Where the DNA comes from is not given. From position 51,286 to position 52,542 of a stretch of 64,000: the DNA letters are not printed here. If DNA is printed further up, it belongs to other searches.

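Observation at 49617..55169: Type III R-M operon with a Shedu-type (DUF4263) nuclease gene translationally coupled between mod and res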

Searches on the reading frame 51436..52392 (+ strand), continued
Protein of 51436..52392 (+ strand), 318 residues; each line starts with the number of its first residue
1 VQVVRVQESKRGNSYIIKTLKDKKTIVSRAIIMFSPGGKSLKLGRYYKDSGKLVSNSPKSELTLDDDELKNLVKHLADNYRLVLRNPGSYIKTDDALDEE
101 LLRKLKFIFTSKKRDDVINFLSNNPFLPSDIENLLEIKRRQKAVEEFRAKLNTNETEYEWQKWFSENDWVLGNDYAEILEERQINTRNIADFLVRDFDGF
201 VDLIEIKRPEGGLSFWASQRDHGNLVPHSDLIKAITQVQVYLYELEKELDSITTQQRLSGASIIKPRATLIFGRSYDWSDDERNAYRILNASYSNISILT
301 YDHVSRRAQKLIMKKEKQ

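Call 25: search_protein_families(library=pfam, proteins=[L015:9322-9996:+, L020:3691-5376:+, L042:8803-9969:+, L029:8881-9984:+, L035:11024-11608:+, L053:11032-11964:+, L007:10963-11664:+, L016:2983-3612:+, L012:2960-3529:+, L081:2959-5457:+], max_evalue=0.001)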
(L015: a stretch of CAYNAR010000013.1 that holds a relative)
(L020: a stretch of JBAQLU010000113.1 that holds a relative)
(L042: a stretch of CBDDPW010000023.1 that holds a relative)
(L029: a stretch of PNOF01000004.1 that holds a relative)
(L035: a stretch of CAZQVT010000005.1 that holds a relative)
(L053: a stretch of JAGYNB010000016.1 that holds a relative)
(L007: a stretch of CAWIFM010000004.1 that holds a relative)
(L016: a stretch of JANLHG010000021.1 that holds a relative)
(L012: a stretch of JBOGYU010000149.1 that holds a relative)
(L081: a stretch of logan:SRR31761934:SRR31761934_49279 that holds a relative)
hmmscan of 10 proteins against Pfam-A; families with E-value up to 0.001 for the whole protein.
L015:9322-9996:+ (225 aa): 0 families

L020:3691-5376:+ (562 aa): 1 family
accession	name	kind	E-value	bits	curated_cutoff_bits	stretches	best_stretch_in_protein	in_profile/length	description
PF01555.25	N6_N4_Mtase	-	7e-48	163.9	26.7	1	63-354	1-215/221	DNA methylase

L042:8803-9969:+ (389 aa): 4 families
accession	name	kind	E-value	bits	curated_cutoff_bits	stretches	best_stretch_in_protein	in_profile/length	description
PF02568.20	ThiI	-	7.3e-70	235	20.5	1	172-367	1-196/197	Thiamine biosynthesis protein (ThiI)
PF22025.1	ThiI_fer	-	4.3e-20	72.4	25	1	4-75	1-71/72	ThiI ferredoxin-like domain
PF02926.22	THUMP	-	4.6e-15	56.2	20.6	1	83-161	2-84/84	THUMP domain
PF06508.19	QueC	-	2.6e-06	27.5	22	1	176-329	1-174/210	Queuosine biosynthesis protein QueC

L029:8881-9984:+ (368 aa): 2 families
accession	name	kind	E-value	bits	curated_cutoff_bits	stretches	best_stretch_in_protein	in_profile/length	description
PF20903.3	SPL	-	1.5e-29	103.4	27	1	98-272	82-254/338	Spore photoproduct lyase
PF08902.16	DUF1848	-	0.00021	21.7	30.5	0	85-111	235-261/262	Domain of unknown function (DUF1848)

L035:11024-11608:+ (195 aa): 3 families
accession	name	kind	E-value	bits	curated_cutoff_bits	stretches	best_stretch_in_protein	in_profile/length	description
PF06821.19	Ser_hydrolase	-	8.6e-06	26.2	22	1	42-122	18-97/172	Serine hydrolase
PF00561.26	Abhydrolase_1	-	2.3e-05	24.6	25.8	1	80-124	68-115/245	alpha/beta hydrolase fold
PF12146.15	Hydrolase_4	-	0.0002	21.2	27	1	69-122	61-117/239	Serine aminopeptidase, S33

L053:11032-11964:+ (311 aa): 1 family
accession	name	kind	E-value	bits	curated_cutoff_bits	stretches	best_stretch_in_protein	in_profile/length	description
PF14280.11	DUF4365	-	1.4e-36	126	24.3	1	11-142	2-137/139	Domain of unknown function (DUF4365)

L007:10963-11664:+ (234 aa): 0 families

L016:2983-3612:+ (210 aa): 2 families
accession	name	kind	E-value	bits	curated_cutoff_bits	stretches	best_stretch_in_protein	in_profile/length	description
PF01555.25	N6_N4_Mtase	-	5.6e-19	69.4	26.7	1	99-196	144-219/221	DNA methylase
PF03602.21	Cons_hypoth95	-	0.00067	19.8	24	0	5-35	92-124/182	Conserved hypothetical protein 95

L012:2960-3529:+ (190 aa): 0 families

L081:2959-5457:+ (832 aa): 2 families
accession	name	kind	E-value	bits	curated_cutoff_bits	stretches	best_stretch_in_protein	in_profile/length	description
PF04851.21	ResIII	-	3.5e-16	60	22.5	1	1-264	2-163/164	Type III restriction enzyme, res subunit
PF00270.35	DEAD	-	7.2e-07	29.5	26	1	64-141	17-91/167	DEAD/DEAH box helicase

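Call 26: search_solved_structures(query=A1, max_evalue=0.01, show_alignments=2)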
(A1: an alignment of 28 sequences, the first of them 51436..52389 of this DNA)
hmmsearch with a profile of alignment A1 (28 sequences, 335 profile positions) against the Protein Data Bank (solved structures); distinct sequences matched with E-value up to 0.01: 3.
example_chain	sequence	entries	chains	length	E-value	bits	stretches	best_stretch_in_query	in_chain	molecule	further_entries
8ti8_A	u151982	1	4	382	6.3e-15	58.4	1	70-319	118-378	Shedu protein SduA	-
8ti9_E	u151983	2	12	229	1.8e-13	53.6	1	139-319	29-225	Shedu protein SduA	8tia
8ps4_A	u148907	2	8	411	2.9e-11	46.4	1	129-319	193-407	Shedu effector protein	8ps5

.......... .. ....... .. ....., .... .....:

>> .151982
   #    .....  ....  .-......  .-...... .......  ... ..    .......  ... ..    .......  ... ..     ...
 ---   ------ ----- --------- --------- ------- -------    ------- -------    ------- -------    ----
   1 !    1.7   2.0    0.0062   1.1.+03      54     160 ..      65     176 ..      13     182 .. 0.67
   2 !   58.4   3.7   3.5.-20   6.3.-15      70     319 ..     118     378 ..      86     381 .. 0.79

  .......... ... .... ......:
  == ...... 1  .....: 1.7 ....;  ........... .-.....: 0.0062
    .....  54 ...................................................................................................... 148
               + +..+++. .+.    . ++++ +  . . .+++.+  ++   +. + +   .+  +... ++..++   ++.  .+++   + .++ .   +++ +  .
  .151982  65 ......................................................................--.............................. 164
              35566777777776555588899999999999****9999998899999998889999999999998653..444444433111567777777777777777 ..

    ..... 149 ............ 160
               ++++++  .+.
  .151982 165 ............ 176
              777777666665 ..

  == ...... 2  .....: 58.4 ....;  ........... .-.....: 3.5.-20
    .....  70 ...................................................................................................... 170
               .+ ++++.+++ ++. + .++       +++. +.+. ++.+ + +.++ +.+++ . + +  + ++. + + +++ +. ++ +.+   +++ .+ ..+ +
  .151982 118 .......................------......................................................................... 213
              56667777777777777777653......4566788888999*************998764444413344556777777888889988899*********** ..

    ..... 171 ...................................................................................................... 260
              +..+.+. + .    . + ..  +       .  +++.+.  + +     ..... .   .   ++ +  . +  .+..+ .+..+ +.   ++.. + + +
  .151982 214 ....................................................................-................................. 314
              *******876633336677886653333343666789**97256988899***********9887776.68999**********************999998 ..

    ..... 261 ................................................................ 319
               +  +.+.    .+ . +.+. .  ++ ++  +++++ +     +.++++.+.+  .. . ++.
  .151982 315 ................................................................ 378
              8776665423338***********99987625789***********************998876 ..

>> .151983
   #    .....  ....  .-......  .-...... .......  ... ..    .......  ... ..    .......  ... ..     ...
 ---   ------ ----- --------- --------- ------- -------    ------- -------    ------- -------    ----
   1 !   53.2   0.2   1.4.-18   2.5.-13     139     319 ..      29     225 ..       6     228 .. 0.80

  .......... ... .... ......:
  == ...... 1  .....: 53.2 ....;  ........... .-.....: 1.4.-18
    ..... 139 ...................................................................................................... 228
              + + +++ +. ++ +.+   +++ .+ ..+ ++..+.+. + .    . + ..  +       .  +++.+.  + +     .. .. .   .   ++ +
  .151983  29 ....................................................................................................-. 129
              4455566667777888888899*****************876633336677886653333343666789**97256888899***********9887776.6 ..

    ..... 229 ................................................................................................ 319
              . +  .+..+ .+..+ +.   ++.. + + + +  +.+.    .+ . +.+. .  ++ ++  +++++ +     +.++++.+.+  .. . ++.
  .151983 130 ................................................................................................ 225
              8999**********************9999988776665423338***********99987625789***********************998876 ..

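Call 35: predict_structure(alignment_id=A1)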
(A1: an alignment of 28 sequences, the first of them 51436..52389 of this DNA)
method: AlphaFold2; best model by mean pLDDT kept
length: 318 residues; sequences in the alignment: 28
mean_pLDDT: 75.7   pTM: 0.57
mean pLDDT of the five models: 75.7, 73.8, 68.7, 67.5, 66.0
residues with pLDDT >= 90: 44; 70-90: 175; 50-70: 70; < 50: 29
segments of 3 or more residues with pLDDT < 50: 1-3, 59-61, 174-176, 181-186, 188-200
pLDDT, mean of each block of 10 residues (from residue 1): 61 83 90 77 86 69 79 81 59 68 70 70 64 78 89 82 83 55 46 45 64 83 92 87 80 72 75 91 93 89 88 74
secondary structure, 60 per line:
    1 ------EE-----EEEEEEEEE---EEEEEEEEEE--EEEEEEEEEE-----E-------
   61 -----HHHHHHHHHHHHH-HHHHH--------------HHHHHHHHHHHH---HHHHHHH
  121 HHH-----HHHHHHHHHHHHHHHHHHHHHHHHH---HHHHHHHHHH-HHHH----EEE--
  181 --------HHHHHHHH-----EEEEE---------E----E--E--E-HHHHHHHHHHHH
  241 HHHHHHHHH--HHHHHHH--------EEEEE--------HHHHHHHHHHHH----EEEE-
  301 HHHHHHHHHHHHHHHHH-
elements in order: E14-22 E26-35 E38-47 H66-78 H80-84 H99-110 H114-123 H129-153 H157-166 H168-171 E176-178 H189-196 E202-206 H229-249 H252-258 E267-271 H280-291 E296-299 H301-317

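Call 37: fold_search(model_id=the predicted structure, library=pdb)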
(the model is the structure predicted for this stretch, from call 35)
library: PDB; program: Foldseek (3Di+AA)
matches with E <= 10: 1047; with E <= 0.001: 6
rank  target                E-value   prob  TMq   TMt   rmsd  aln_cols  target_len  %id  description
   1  8ti8_D                3.5e-11  1.00  0.53  0.65   6.2       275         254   22  CryoEM structure of Shedu from Bacillus cereus (released 2024-07-31)
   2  8ti8_C                4.2e-11  1.00  0.52  0.62   6.2       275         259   24  CryoEM structure of Shedu from Bacillus cereus (released 2024-07-31)
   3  8ti8_A                3.5e-10  1.00  0.51  0.66   5.2       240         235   25  CryoEM structure of Shedu from Bacillus cereus (released 2024-07-31)
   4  8ti8_B                4.8e-10  1.00  0.52  0.70   4.7       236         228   23  CryoEM structure of Shedu from Bacillus cereus (released 2024-07-31)
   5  8ti9_A                2.6e-09  1.00  0.48  0.72   4.8       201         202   25  CryoEM structure of octamer assembly of Shedu nuclease domain from Bacillus cereus (released 2024-07-31)
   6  8ti9_C                2.3e-07  1.00  0.41  0.67   5.0       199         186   24  CryoEM structure of octamer assembly of Shedu nuclease domain from Bacillus cereus (released 2024-07-31)
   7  2x5h_D                2.5e-02  0.94  0.13  0.38  16.8        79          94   15  Crystal structure of the ORF131 L26M L51M double mutant from Sulfolobus islandicus rudivirus 1 (released 2010-07-21)
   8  2x5h_A                3.0e-02  0.96  0.13  0.39  16.3        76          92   16  Crystal structure of the ORF131 L26M L51M double mutant from Sulfolobus islandicus rudivirus 1 (released 2010-07-21)
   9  2x5h_C                5.4e-02  0.89  0.13  0.39  16.8        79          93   15  Crystal structure of the ORF131 L26M L51M double mutant from Sulfolobus islandicus rudivirus 1 (released 2010-07-21)
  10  8old_C                5.8e-02  0.63  0.13  0.18  11.6       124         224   10  Crystal structure of Archaeoglobus fulgidus AfAgo-N protein representing N-L1-L2 domains (released 2024-01-24)
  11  8olj                  6.5e-02  0.60  0.13  0.17  11.6       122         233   11  Crystal structure of Archaeoglobus fulgidus AfAgo-N protein representing N-L1-L2 domains (released 2024-01-24)
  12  8ro7_A                1.1e-01  0.08  0.10  0.10  25.7       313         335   10  Human cohesin SMC1A-HD(longCC)/RAD21-C complex - Open/closed P-loop conformation (released 2024-09-11)
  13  8roa_C                1.3e-01  0.06  0.11  0.10  28.3       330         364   10  Human cohesin SMC1A-HD(longCC-EQ)/RAD21-C complex - ADP-bound conformation (released 2024-09-11)
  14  8ts7_B                1.4e-01  0.07  0.11  0.12  22.4       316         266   12  Human PI3K p85alpha/p110alpha (released 2023-11-22)
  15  8pvv_C                1.7e-01  0.41  0.14  0.18  11.3       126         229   13  Archaeoglobus fulgidus AfAgo complex with AfAgo-N protein (fAfAgo) bound with 30 nt RNA guide and 51 nt DNA target (released 2024-01-24)
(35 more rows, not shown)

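Call 69: search_protein_families(library=phrogs, proteins=[window:51436-52392:+], max_evalue=0.01)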
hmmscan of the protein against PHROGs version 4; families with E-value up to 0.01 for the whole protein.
window:51436-52392:+ (318 aa): 1 family
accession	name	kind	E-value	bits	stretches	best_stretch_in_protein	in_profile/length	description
phrog_18241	-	unknown function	2.8e-06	27.6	1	169-312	236-401/406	-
